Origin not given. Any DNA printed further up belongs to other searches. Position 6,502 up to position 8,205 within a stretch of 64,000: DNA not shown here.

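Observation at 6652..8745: Genuine S-layer-homology (SLH) domains at the C-termini of two tail proteins directly downstream of the tape measure gene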

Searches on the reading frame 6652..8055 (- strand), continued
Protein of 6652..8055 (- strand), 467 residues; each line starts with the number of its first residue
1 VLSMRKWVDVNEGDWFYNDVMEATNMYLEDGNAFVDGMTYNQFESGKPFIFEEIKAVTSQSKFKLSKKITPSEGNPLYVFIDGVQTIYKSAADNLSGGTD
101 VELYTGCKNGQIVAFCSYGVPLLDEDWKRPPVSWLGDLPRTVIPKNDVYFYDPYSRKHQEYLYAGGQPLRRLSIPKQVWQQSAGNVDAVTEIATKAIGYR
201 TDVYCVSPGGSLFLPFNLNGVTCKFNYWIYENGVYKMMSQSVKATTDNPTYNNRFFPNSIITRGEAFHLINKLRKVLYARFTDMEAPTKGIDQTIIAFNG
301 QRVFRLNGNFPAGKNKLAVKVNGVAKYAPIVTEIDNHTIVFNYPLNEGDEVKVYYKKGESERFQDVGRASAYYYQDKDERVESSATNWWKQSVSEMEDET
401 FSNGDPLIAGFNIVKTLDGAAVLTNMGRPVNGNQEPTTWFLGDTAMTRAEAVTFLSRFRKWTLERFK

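Call 61: fold_search(model_id=the predicted structure, library=viral)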
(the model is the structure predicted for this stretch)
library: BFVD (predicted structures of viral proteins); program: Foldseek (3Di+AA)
matches with E <= 10: 1268; with E <= 0.001: 149
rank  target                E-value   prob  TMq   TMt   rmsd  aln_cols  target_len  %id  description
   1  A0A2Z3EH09            9.7e-11  1.00  0.14  0.08  22.7       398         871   15  (no name in the UniProt tables at hand)
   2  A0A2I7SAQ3            6.5e-09  1.00  0.15  0.08  25.1       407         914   14  (no name in the UniProt tables at hand)
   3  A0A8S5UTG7            1.1e-08  1.00  0.15  0.09  23.2       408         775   13  Uncharacterized protein [Myoviridae sp. ctYA416]
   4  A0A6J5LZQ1            1.3e-08  1.00  0.14  0.09  51.5       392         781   11  Uncharacterized protein (Fragment) [uncultured Caudovirales phage]
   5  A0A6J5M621            1.5e-08  1.00  0.15  0.14  36.5       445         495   15  Bacteriophage T7 tail fibre protein [uncultured Caudovirales phage]
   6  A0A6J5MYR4            1.7e-08  1.00  0.16  0.10  20.6       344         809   13  Intramolecular chaperone auto-processing domain containing protein [uncultured Caudovirales phage]
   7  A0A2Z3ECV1            2.2e-08  1.00  0.14  0.21  19.5       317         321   12  (no name in the UniProt tables at hand)
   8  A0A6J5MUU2            2.2e-08  1.00  0.13  0.18  26.3       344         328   13  Uncharacterized protein (Fragment) [uncultured Caudovirales phage]
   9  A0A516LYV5            3.1e-08  1.00  0.13  0.12  30.9       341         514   15  (no name in the UniProt tables at hand)
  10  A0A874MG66            3.8e-08  1.00  0.15  0.09  26.5       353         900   16  Pectate lyase superfamily protein domain-containing protein [Synechococcus phage S-SRP01]
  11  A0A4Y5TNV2            4.5e-08  1.00  0.15  0.09  46.5       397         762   14  Tail fiber protein [Bordetella phage vB_BbrP_BB8]
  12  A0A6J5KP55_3          4.5e-08  1.00  0.14  0.07  18.7       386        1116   14  Uncharacterized protein [uncultured Caudovirales phage]
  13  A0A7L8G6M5            4.8e-08  1.00  0.12  0.05  28.1       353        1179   13  (no name in the UniProt tables at hand)
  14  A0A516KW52            7.9e-08  1.00  0.15  0.08  22.6       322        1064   11  (no name in the UniProt tables at hand)
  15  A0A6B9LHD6            8.8e-08  1.00  0.13  0.08  26.1       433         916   13  Tail fibers protein [Vibrio phage VP-HS15]
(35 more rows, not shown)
